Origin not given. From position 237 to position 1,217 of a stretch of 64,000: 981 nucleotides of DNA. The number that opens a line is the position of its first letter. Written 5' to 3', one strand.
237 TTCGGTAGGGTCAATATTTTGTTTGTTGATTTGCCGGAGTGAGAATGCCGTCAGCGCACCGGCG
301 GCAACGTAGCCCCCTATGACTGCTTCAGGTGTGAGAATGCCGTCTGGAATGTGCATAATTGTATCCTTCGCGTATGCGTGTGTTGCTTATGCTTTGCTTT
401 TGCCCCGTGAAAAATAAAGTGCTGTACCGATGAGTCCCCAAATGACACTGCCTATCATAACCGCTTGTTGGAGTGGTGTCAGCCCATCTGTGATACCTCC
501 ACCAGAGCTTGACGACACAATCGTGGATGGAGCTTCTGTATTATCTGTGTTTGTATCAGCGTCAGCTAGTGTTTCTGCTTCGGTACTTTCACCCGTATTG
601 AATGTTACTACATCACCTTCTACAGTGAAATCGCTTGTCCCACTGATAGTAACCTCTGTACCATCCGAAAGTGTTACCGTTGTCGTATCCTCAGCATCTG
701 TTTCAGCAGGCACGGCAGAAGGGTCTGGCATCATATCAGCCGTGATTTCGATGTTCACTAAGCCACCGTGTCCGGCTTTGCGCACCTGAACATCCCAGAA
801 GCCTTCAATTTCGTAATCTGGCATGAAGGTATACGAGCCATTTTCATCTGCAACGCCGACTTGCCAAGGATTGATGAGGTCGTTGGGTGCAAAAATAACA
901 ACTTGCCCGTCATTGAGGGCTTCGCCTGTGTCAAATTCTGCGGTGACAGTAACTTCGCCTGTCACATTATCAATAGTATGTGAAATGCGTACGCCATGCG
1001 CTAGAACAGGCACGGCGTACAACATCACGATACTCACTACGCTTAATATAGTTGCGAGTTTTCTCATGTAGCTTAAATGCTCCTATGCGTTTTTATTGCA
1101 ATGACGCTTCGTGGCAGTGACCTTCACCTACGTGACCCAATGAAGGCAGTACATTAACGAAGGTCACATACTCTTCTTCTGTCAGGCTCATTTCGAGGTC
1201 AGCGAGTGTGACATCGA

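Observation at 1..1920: CbiM/NikM transporter gene preceded by two secreted His/Cys-rich proteins: possible novel periplasmic metal-capture components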

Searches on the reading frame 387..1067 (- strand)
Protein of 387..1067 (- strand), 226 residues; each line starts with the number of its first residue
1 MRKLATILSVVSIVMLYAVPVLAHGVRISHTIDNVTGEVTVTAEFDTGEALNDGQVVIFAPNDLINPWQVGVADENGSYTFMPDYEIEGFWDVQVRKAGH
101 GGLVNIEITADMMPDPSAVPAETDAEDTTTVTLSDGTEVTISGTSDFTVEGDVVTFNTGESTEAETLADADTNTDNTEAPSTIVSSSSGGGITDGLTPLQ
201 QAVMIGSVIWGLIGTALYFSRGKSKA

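Call 5: search_protein_families(library=pfam, proteins=[window:387-1067:-], max_evalue=1)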
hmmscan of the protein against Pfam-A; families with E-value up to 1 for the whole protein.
window:387-1067:- (226 aa): 0 families

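Call 6: search_protein_families(library=ncbifam, proteins=[window:387-1067:-], max_evalue=1)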
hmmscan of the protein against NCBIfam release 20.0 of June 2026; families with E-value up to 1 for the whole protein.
window:387-1067:- (226 aa): 2 families
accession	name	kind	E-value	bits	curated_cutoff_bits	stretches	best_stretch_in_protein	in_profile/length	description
NF058648.1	ECF_sub_HI1622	equivalog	9e-07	29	100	1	13-129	3-114/180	NikL family nickel/cobalt ECF transporter subunit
NF040942.2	hypo_ExtJ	equivalog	0.00055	20.3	52.5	1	1-57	1-56/77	selenite/tellurite reduction operon protein ExtJ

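Call 9: find_encoding_contigs(protein=window:387-1067:-, flank=10000)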
Protein window:387-1067:- (226 aa): 5 contigs read that carry it; 4 places shown.
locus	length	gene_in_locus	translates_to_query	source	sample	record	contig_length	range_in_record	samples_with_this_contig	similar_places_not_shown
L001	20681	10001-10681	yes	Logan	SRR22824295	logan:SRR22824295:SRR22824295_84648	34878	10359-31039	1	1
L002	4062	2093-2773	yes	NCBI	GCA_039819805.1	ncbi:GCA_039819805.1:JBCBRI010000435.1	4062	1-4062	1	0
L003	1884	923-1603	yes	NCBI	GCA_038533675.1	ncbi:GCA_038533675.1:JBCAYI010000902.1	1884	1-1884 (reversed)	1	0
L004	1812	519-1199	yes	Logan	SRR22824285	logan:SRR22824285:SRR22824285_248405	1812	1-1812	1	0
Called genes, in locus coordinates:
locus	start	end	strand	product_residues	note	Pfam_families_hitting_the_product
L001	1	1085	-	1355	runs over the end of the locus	PF00668:Condensation, PF00501:AMP-binding, PF13193:AMP-binding_C, PF00550:PP-binding, PF00975:Thioesterase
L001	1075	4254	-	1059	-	PF00668:Condensation, PF00501:AMP-binding, PF13193:AMP-binding_C (weak), PF00550:PP-binding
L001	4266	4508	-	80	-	-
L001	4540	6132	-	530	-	PF00501:AMP-binding, PF13193:AMP-binding_C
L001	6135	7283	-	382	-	PF02771:Acyl-CoA_dh_N, PF02770:Acyl-CoA_dh_M, PF00441:Acyl-CoA_dh_1, PF08028:Acyl-CoA_dh_2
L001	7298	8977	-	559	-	-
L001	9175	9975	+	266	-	-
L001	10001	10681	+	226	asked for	-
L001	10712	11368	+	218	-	PF01891:CbiM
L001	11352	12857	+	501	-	PF02361:CbiQ, PF00005:ABC_tran, PF02463:SMC_N, PF13304:AAA_21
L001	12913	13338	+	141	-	PF01475:FUR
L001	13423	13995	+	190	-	PF04955:HupE_UreJ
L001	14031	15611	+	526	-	PF01545:Cation_efflux, PF16916:ZT_dimer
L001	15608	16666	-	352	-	PF01546:Peptidase_M20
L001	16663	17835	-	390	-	PF00202:Aminotran_3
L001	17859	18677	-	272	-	PF00696:AA_kinase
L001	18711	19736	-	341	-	PF01118:Semialdhyde_dh, PF22698:Semialdhyde_dhC_1, PF02774:Semialdhyde_dhC (weak)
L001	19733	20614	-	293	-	PF22626:LysX_preATP_grasp, PF02786:CPSase_L_D2 (faint), PF08443:RimK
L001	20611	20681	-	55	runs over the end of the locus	PF07503:zf-HYPF (faint), PF21344:Zn_ribbon_LysW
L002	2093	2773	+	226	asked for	-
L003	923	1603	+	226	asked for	-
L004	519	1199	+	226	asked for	-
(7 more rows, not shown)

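Call 11: find_homologous_proteins(query=window:387-1067:-)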
Query window:387-1067:- (226 aa): 98 proteins with E <= 0.001 among 679 candidates.
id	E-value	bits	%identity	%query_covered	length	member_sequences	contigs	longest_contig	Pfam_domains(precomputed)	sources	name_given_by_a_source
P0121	7.2e-119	413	84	100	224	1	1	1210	-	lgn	-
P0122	1.7e-72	262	98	58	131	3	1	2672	-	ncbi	ncbi:MAG: hypothetical protein AAFQ07_04920, partial [Chloroflexota bacterium]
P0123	5.0e-68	247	54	100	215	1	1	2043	-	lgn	-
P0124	3.7e-67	244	53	100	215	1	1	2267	-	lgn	-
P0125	1.3e-66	243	55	99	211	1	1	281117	-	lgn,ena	-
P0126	4.9e-66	241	54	99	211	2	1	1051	-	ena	-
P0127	6.0e-66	240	55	99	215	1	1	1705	-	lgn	-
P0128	6.1e-66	240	54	100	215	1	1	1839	-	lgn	-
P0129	1.8e-65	239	54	99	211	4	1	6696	-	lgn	-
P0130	7.5e-64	234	52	100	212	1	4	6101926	-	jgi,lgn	-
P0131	8.6e-64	233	53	100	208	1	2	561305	-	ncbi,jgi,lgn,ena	-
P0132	2.2e-63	232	54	100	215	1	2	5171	-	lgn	-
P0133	5.8e-63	231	53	100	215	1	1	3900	-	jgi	jgi:nickel transport protein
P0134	7.2e-63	230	53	99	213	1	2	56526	-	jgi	-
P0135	2.5e-62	229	53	99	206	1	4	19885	-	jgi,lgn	jgi:nickel transport protein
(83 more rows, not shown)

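Call 31: search_protein_families(library=ncbifam, proteins=[L001:10712-11365:+, L001:11352-12854:+, L001:12913-13335:+, L001:13423-13992:+, L001:14031-15608:+], max_evalue=0.001)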
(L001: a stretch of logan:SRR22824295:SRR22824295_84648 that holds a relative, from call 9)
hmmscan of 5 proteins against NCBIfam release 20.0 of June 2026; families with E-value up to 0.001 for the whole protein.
L001:10712-11365:+ (218 aa): 12 families
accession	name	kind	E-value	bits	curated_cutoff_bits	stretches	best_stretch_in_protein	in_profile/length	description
NF004906.0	PRK06265.2-1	equivalog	1.4e-86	289.8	205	1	1-213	1-211/212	cobalt transporter CbiM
NF004905.0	PRK06265.1-5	equivalog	3.5e-54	184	173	1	1-215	1-201/205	cobalt transporter CbiM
NF004907.0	PRK06265.2-2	subfamily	1e-45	156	200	1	1-214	21-220/221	cobalt transporter CbiM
NF004908.0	PRK06265.2-3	equivalog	6.7e-44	150.3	205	1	1-215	1-201/211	cobalt transporter CbiM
NF004909.0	PRK06265.2-5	equivalog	8.3e-42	143.5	172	1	1-211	1-194/196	cobalt transporter CbiM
NF004903.0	PRK06265.1-3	equivalog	5e-41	140.4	193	1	1-215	2-202/211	cobalt transporter CbiM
NF004904.0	PRK06265.1-4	equivalog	1.4e-37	129.3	172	1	1-213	1-201/206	cobalt transporter CbiM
NF006184.0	PRK08319.1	equivalog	2.9e-24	85.8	180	1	1-214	1-215/224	energy-coupling factor ABC transporter permease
NF008873.0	PRK11909.1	equivalog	7.2e-20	71.8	225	1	1-209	1-215/230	cobalt transporter CbiM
TIGR00123.1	cbiM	equivalog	2e-19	70.3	184.15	1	1-212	1-213/214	cobalt ECF transporter S component CbiM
NF004902.0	PRK06265.1-1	equivalog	2.2e-18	66.7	219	1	1-214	1-206/213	cobalt transporter CbiM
NF005598.0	PRK07331.1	equivalog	7e-18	65.1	401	1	1-213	1-222/323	cobalt transporter CbiM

L001:11352-12854:+ (501 aa): 189 families (the best 25 are shown)
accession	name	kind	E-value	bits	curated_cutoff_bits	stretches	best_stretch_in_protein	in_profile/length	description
NF010171.0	PRK13652.1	equivalog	1.4e-63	214.6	476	1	240-470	4-241/277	cobalt transporter ATP-binding subunit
TIGR04521.1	ECF_ATPase_2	equivalog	8.7e-62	208.7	330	1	241-474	2-252/279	energy-coupling factor transporter ATPase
TIGR04520.1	ECF_ATPase_1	equivalog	2.9e-59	200.7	315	1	241-474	2-243/269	energy-coupling factor transporter ATPase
TIGR01166.1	cbiO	subfamily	2.8e-54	183.5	211.8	1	249-429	1-189/190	cobalt ABC transporter, ATP-binding protein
NF010157.0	PRK13636.1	equivalog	1.5e-52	178.5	463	1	239-465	5-240/285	cobalt transporter ATP-binding subunit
NF010158.0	PRK13637.1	equivalog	3e-50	170.9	390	1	251-470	18-248/287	energy-coupling factor transporter ATPase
NF010156.0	PRK13635.1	equivalog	7e-49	166.5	392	1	239-473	5-246/279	energy-coupling factor ABC transporter ATP-binding protein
NF010155.0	PRK13634.1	equivalog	3.9e-46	157.6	413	1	254-474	21-253/290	energy-coupling factor ABC transporter ATP-binding protein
NF010170.0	PRK13651.1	equivalog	2.8e-44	151.3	432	2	312-472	106-270/308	cobalt transporter ATP-binding subunit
NF010159.0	PRK13638.1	equivalog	3e-42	144.8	489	1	241-476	3-245/271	energy-coupling factor ABC transporter ATP-binding protein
NF010153.0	PRK13631.1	equivalog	6.4e-42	143.7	463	1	251-474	37-283/320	cobalt transporter ATP-binding subunit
TIGR02454.1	ECF_T_CbiQ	equivalog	3.6e-41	141.2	111.8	1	18-214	1-200/200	cobalt ECF transporter T component CbiQ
NF010167.0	PRK13648.1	subfamily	3.8e-39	134.7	241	1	240-473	8-248/269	energy-coupling factor transporter ATPase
TIGR03375.1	type_I_sec_LssB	subfamily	1.6e-38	132.5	693.1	1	235-457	461-691/696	type I secretion system permease/ATPase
TIGR03873.1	F420-0_ABC_ATP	hypoth_equivalog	2.7e-37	128.4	372.4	1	253-467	14-237/256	putative F420-0 ABC transporter ATP-binding protein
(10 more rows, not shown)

L001:12913-13335:+ (141 aa): 9 families
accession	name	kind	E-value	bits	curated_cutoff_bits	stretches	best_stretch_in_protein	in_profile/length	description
NF051891.1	TransRegFurHelico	equivalog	1.5e-20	73.6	200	1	5-140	12-145/148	ferric iron uptake transcriptional regulator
NF051892.1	TransRegFurBacil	equivalog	5.9e-20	71.8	220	1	5-140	6-143/149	ferric iron uptake transcriptional regulator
NF052545.1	TransRegPerRClab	equivalog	1.6e-17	63.8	180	1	8-140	5-134/138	transcriptional regulator PerR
NF006999.0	PRK09462.1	equivalog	9.2e-16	57.8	146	1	9-138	6-134/148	ferric iron uptake transcriptional regulator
NF047406.1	TransRegPerRTherm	equivalog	1e-11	45.1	200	1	16-140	4-125/130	manganese-dependent transcriptional regulator PerR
NF008646.0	PRK11639.1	equivalog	1.3e-08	34.8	167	1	16-140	22-146/171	zinc uptake transcriptional repressor Zur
NF045678.1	TransRegIrrA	equivalog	1.4e-06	28.3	150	1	4-109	6-109/138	iron response transcriptional regulator IrrA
NF045677.1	FeRespRegIrr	equivalog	3.6e-05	23.9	170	1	9-109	2-100/127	Fur family transcriptional regulator Irr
NF047462.1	FUR_perox_PerRA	exception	0.0007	20.1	200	1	5-121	6-117/142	peroxide-responsive transcriptional repressor PerRA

L001:13423-13992:+ (190 aa): 0 families

L001:14031-15608:+ (526 aa): 10 families
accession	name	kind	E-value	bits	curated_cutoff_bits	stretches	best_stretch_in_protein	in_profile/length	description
TIGR01297.1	CDF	superfamily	1.8e-64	217.8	82.35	1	61-335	4-282/285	cation diffusion facilitator family transporter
NF033615.1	CDF_MamM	equivalog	1.1e-33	116.7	350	1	57-335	11-288/290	magnetosome biogenesis CDF transporter MamM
NF033616.1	CDF_MamB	equivalog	5.6e-31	108.1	350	1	62-335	9-283/284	magnetosome biogenesis CDF transporter MamB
NF052621.1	MngEfTpMntE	equivalog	1.6e-29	103.3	500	1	70-340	14-286/293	manganese efflux transporter MntE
NF050169.1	CatEfflxFieF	equivalog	9.9e-28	97.1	420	1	74-335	20-281/282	cation efflux pump FieF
NF007064.0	PRK09509.1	equivalog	1.1e-23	83.7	447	1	74-342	25-293/300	CDF family cation-efflux transporter FieF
NF052602.1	Zn_efflux_Cdf31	equivalog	3.3e-20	72.7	460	1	62-338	10-292/299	CDF family zinc efflux transporter Cdf31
NF002923.0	PRK03557.1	equivalog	1.3e-16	60.8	408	1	71-322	30-279/313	CDF family zinc transporter ZitB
NF040994.1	MamV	equivalog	1.8e-14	53.6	500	1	63-341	15-293/319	CDF transporter MamV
NF033827.1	CDF_efflux_DmeF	equivalog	4.6e-10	39.4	250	1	65-183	21-139/309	CDF family Co(II)/Ni(II) efflux transporter DmeF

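Call 34: search_solved_structures(query=A2, max_evalue=10)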
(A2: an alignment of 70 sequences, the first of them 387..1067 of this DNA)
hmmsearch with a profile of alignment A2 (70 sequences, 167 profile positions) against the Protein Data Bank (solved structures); distinct sequences matched with E-value up to 10: 2.
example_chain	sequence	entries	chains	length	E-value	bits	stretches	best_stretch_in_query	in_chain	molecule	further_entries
7uz3_B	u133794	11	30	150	1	11.9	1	105-152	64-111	Glycophorin-A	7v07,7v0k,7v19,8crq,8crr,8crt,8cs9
12fk_A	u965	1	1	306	1.6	11.2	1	61-95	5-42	aHE31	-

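Call 41: predict_structure(alignment_id=A2)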
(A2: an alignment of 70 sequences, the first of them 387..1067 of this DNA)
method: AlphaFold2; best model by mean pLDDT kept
length: 226 residues; sequences in the alignment: 70
mean_pLDDT: 81.4   pTM: 0.54
mean pLDDT of the five models: 81.4, 81.1, 81.2, 80.3, 80.3
residues with pLDDT >= 90: 107; 70-90: 64; 50-70: 31; < 50: 24
segments of 3 or more residues with pLDDT < 50: 162-164, 175-178, 180-191
pLDDT, mean of each block of 10 residues (from residue 1): 89 80 84 96 95 98 98 98 98 95 97 87 60 82 83 76 50 48 39 66 89 90 67
secondary structure, 60 per line:
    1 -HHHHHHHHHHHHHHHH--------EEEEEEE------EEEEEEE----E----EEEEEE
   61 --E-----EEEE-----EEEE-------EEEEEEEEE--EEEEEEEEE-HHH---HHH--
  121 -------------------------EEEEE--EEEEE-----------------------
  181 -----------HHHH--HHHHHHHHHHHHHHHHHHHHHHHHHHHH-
elements in order: H2-17 E26-32 E39-45 E55-60 E69-72 E78-81 E89-97 E100-108 E146-150 E153-157 H192-195 H198-225

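Call 48: fold_search(model_id=the predicted structure, library=pdb)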
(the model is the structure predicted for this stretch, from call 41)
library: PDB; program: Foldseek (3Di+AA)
matches with E <= 10: 1507; with E <= 0.001: 0
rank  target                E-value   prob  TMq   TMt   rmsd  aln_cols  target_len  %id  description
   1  3jwd_C                1.9e-03  1.00  0.25  0.30   4.3        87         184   13  Structure of HIV-1 gp120 with gp41-Interactive Region: Layered Architecture and Basis of Conformational Mobility (released 2009-12-29)
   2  9jz1_A                2.8e-03  1.00  0.29  0.27   4.2        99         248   13  Crystal structure of Nir2 C-terminal domain in complex with phosphate (released 2025-10-15)
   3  6h6l_H                3.0e-03  1.00  0.28  0.47   4.8       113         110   12  Murine norovirus protruding domain (CW3 strain) in complex with the CD300lf receptor and glycochenodeoxycholate (GCDCA (released 2019-08-14)
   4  8w90_D                3.5e-03  1.00  0.27  0.35   3.3        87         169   14  crystal structure of CD4-D1D2 with Nb457 (released 2024-09-04)
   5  3jwd_D                3.5e-03  1.00  0.26  0.31   4.1        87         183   15  Structure of HIV-1 gp120 with gp41-Interactive Region: Layered Architecture and Basis of Conformational Mobility (released 2009-12-29)
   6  2qad_F                3.9e-03  1.00  0.27  0.33   3.4        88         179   14  Structure of tyrosine-sulfated 412d antibody complexed with HIV-1 YU2 gp120 and CD4 (released 2007-09-25)
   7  2n62_MODEL_1_L        3.9e-03  0.97  0.25  0.25  39.9       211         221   17  ddFLN5+110 (released 2016-03-02)
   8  7t0o_M                4.4e-03  1.00  0.26  0.17   3.2        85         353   12  cryoEM reconstruction of the HIV gp140 in complex with the extracellular domains of CD4 and the adnectin domain of Com (released 2022-01-12)
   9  7t0o_L                4.4e-03  1.00  0.26  0.17   3.2        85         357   12  cryoEM reconstruction of the HIV gp140 in complex with the extracellular domains of CD4 and the adnectin domain of Com (released 2022-01-12)
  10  6tyb_C                4.9e-03  1.00  0.26  0.34   3.4        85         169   14  Isolation and Structure of an Antibody that Fully Neutralizes Isolate SIVmac239 Reveals Functional Similarity of SIV a (released 2019-10-02)
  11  6c6q_D                4.9e-03  1.00  0.26  0.45   4.7       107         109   10  Crystal Structure of the Murine Norovirus VP1 P Domain in complex with the CD300lf Receptor (released 2018-09-12)
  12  5xpw                  5.5e-03  1.00  0.24  0.29   4.4        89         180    9  Structure of amphioxus IgVJ-C2 molecule (released 2018-04-18)
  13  6h6l_F                5.8e-03  1.00  0.26  0.44   4.7       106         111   10  Murine norovirus protruding domain (CW3 strain) in complex with the CD300lf receptor and glycochenodeoxycholate (GCDCA (released 2019-08-14)
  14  4zjh                  6.5e-03  1.00  0.31  0.34   2.2        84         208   13  Crystal structure of native alpha-2-macroglobulin from Escherichia coli spanning domains NIE-MG1. (released 2015-06-10)
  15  6h6l_E                6.8e-03  1.00  0.26  0.45   4.8       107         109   10  Murine norovirus protruding domain (CW3 strain) in complex with the CD300lf receptor and glycochenodeoxycholate (GCDCA (released 2019-08-14)
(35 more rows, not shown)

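Call 70: search_solved_structures(query=L001:12913-13335:+, max_evalue=0.001)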
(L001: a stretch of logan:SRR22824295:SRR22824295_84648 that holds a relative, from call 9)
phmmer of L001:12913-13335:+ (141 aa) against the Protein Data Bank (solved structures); distinct sequences matched with E-value up to 0.001: 22.
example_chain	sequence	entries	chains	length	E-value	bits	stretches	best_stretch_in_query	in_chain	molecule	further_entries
3eyy_A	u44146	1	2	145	2.6e-19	73.1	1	10-141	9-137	Putative iron uptake regulatory protein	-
2xig_A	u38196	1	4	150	1.6e-16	64.1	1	5-140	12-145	FERRIC UPTAKE REGULATION PROTEIN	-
9ire_A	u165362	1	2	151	1.8e-15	60.7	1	5-140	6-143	Ferric uptake regulation protein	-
6d57_A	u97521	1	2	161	6e-14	55.7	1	5-140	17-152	Ferric uptake regulation protein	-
4ets_A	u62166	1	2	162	6.1e-14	55.7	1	5-140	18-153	Ferric uptake regulation protein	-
2fe3_A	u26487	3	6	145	5.5e-13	52.6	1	6-141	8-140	Peroxide operon regulator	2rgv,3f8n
2w57_A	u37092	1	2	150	9.5e-12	48.6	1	9-138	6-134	FERRIC UPTAKE REGULATION PROTEIN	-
8j6w_A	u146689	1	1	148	1.7e-11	47.8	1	10-137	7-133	Ferric uptake regulation protein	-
5fd6_A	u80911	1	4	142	9.7e-11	45.3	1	12-136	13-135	Ferric uptake regulation protein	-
5nbc_A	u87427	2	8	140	1e-10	45.3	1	11-140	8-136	Ferric uptake regulation protein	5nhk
5fd5_A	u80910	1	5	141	1e-10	45.2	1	12-136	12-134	Ferric uptake regulation protein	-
3mwm_A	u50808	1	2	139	4.8e-10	43.1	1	18-140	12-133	Putative metal uptake regulation protein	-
7vo0_G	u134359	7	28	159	6e-10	42.8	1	17-140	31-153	Putative metal uptake regulation protein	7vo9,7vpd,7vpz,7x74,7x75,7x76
2o03_A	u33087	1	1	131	7.1e-10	42.5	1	16-140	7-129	probable Zinc uptake regulation protein FurB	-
4i7h_A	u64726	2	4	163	8.4e-10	42.3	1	4-140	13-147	peroxide stress sensing regulator | Peroxide stress regulator PerR, FUR family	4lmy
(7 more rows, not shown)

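Call 71: search_solved_structures(query=L001:10712-11365:+, max_evalue=0.001, show_alignments=2)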
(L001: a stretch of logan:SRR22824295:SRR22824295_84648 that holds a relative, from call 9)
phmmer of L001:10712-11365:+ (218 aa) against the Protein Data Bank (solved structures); distinct sequences matched with E-value up to 0.001: 3.
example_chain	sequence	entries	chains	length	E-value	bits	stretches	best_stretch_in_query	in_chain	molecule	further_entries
4m58_A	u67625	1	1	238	1.1e-16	64.6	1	1-208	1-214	Cobalamin biosynthesis protein CbiM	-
4m5b_A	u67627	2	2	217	5.7e-16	62.2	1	1-205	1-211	Cobalamin biosynthesis protein CbiM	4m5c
5x3x_M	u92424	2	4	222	9.5e-09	38.6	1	1-203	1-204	Cobalt transport protein CbiM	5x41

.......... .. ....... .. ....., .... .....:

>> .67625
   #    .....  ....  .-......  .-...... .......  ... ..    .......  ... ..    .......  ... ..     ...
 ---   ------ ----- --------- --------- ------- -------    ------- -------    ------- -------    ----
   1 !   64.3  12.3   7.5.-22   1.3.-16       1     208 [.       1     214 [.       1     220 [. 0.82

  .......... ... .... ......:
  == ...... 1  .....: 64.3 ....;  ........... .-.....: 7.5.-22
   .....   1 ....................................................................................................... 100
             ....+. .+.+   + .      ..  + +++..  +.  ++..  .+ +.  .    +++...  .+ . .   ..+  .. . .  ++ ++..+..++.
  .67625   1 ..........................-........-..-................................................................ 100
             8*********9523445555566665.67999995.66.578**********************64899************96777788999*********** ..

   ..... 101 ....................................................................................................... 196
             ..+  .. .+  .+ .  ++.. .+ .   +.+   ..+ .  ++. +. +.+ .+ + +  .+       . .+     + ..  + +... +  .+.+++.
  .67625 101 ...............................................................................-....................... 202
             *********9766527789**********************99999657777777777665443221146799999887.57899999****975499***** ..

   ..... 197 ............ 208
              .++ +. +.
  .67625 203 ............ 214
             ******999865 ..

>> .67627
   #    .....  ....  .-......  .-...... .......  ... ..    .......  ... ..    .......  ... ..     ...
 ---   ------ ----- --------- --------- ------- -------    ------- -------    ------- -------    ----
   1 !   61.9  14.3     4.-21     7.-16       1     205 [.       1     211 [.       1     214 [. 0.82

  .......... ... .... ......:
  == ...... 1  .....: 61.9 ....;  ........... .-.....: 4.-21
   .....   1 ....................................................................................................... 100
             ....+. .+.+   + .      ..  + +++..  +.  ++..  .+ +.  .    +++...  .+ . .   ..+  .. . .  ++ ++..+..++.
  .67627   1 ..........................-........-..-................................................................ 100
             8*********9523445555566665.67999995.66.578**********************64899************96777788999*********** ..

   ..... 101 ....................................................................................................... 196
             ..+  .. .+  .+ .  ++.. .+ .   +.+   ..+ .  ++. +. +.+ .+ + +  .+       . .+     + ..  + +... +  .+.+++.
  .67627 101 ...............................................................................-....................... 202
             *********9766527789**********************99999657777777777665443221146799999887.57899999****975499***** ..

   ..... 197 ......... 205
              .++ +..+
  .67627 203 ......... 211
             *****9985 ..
